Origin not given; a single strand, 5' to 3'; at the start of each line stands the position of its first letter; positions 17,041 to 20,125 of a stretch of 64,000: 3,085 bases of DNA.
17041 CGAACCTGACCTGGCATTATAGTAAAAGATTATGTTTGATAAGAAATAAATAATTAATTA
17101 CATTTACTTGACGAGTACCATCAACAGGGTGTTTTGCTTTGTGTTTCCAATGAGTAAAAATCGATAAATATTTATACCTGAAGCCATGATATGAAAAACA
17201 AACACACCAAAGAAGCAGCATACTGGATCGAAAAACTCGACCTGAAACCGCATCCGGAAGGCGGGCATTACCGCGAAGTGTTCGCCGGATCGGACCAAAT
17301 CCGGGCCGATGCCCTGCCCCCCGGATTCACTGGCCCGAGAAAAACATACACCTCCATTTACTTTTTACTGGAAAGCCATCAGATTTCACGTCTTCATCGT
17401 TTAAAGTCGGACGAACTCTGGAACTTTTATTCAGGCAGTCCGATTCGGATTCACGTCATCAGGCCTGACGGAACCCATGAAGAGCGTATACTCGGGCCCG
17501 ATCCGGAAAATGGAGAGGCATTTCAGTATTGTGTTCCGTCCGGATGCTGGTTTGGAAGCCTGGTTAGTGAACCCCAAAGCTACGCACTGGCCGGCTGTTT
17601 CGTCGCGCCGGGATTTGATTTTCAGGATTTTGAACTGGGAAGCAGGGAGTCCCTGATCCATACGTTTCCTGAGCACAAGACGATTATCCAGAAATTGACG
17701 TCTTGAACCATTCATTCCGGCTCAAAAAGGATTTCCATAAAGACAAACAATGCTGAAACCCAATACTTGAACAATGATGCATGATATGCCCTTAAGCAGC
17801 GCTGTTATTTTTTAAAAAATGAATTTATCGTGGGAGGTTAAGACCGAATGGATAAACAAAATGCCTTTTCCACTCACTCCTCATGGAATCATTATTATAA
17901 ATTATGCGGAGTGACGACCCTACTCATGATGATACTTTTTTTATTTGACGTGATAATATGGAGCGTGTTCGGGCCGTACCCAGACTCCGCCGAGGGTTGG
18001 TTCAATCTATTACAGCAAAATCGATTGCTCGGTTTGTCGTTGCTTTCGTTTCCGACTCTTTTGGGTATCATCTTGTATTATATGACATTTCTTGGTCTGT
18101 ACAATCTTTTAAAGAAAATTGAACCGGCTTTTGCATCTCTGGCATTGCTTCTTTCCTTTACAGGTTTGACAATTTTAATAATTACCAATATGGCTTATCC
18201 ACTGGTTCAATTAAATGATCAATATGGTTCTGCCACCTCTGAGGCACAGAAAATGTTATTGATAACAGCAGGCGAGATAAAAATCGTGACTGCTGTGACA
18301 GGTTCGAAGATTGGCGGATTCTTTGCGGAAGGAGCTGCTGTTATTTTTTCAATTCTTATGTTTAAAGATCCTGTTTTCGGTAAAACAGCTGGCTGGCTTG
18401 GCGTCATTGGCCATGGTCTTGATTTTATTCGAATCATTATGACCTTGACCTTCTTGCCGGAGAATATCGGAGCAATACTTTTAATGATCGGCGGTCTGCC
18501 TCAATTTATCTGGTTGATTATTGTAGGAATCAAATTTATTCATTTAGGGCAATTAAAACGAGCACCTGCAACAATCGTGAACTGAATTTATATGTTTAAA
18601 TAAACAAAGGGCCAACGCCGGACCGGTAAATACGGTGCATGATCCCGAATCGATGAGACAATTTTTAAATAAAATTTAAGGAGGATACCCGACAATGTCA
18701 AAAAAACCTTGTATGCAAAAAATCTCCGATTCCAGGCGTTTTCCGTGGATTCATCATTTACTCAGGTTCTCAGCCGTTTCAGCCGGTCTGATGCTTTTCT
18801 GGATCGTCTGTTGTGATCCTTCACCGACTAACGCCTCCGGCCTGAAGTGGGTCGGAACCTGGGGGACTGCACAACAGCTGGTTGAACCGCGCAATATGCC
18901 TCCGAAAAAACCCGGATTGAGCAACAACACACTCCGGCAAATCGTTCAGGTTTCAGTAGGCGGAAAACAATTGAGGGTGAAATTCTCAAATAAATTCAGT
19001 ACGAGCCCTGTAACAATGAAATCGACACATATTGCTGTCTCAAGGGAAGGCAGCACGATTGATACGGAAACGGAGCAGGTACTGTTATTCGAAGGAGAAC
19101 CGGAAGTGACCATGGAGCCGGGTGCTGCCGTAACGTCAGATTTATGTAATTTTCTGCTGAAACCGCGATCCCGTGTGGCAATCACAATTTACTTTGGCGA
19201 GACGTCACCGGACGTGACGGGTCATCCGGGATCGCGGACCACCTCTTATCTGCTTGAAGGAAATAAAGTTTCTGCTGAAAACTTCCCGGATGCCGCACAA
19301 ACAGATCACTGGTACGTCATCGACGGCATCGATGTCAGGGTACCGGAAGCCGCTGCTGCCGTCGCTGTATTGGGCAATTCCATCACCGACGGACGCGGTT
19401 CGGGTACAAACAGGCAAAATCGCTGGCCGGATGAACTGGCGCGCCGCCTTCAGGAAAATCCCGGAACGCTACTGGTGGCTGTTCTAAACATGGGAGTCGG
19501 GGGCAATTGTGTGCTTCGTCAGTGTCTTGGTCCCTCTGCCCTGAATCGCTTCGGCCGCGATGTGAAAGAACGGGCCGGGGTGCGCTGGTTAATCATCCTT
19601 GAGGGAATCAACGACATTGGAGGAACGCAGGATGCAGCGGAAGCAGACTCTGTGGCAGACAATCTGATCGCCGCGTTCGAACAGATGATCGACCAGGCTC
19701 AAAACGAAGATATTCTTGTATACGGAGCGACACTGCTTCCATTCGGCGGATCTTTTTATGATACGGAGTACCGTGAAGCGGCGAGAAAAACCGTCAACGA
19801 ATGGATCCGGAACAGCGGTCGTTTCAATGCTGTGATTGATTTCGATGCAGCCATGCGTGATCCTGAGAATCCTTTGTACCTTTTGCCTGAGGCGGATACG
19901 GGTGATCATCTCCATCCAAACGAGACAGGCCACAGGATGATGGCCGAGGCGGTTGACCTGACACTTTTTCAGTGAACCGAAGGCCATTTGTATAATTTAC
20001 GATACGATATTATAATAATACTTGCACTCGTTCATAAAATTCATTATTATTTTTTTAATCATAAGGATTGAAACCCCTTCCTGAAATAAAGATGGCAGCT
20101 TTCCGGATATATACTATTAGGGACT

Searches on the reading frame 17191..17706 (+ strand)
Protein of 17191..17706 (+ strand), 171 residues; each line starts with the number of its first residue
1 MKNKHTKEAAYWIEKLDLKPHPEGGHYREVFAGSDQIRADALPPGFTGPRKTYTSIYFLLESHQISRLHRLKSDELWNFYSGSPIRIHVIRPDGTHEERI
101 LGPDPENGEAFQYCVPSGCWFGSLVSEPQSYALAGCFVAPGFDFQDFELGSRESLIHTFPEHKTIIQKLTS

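Call 10: search_protein_families(library=pfam, proteins=[window:17191-17706:+], max_evalue=0.00001)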
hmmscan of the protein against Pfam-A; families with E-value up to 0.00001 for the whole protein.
window:17191-17706:+ (171 aa): 1 family
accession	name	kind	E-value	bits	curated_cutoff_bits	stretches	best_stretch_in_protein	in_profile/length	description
PF06172.17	Cupin_5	-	2.3e-49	167.5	25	1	11-149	2-138/139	Cupin superfamily (DUF985)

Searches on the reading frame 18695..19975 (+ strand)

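Call 10: search_protein_families(library=pfam, proteins=[window:18695-19975:+], max_evalue=0.00001)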
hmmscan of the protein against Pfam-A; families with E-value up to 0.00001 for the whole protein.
window:18695-19975:+ (426 aa): 2 families
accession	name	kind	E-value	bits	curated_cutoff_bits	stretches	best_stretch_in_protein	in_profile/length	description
PF13472.12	Lipase_GDSL_2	-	2.5e-28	100.2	32.9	1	225-414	1-177/178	GDSL-like Lipase/Acylhydrolase family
PF00657.28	Lipase_GDSL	-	4e-22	79.8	23.6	1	223-420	1-208/208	GDSL-like Lipase/Acylhydrolase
